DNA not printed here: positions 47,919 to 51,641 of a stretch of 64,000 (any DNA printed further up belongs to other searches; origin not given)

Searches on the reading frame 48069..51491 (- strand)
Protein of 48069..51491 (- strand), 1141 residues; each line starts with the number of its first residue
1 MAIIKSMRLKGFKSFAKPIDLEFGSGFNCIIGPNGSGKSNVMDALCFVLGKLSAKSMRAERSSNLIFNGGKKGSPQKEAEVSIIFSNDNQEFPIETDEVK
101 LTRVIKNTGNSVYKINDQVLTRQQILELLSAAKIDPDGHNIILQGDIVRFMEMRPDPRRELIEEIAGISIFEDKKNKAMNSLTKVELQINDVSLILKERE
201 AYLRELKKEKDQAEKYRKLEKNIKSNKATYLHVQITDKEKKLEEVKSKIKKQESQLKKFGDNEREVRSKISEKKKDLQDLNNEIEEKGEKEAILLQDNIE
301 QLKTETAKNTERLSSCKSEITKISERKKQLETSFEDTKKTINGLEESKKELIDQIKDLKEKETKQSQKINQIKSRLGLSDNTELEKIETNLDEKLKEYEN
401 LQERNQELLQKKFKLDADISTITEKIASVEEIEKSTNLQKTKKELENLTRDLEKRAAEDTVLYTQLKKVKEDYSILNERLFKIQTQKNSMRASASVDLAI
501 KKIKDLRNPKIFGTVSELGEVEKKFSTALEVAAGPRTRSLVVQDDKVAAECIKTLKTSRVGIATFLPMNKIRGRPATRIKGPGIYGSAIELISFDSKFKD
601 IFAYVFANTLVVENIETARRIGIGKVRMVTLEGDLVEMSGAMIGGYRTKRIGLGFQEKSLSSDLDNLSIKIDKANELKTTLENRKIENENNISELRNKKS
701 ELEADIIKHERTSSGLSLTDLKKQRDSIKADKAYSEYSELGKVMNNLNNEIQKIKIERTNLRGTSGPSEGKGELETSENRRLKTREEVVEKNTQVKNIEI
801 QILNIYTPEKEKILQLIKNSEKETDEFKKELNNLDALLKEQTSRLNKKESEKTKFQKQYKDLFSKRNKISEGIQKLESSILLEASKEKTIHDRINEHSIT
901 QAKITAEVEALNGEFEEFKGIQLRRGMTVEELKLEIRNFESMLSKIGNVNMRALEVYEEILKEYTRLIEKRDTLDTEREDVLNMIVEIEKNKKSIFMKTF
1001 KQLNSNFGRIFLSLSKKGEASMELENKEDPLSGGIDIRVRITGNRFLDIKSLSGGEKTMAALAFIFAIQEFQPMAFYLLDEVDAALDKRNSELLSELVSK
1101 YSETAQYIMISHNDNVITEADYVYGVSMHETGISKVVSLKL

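Call 11: search_protein_families(library=pfam, proteins=[window:48069-51491:-], max_evalue=0.01)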
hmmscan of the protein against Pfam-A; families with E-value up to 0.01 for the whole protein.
window:48069-51491:- (1141 aa): 6 families
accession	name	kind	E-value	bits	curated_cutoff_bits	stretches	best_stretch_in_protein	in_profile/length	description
PF02463.25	SMC_N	-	2.8e-52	177.8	40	1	4-1134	2-219/220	RecF/RecN/SMC N terminal domain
PF06470.18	SMC_hinge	-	5.3e-27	95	22.5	1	509-621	2-115/116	SMC proteins Flexible Hinge Domain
PF13476.12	AAA_23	-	4.2e-21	77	27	1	6-257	1-201/201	AAA domain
PF13175.12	AAA_15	-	3.1e-10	40.6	32.1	1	4-397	3-259/374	AAA ATPase domain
PF13304.12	AAA_21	-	3.2e-08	34.4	27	1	27-91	1-71/304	AAA domain, putative AbiEii toxin, Type IV TA system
PF13555.12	AAA_29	-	9.3e-05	22.5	27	1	16-49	13-46/61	P-loop containing region of AAA domain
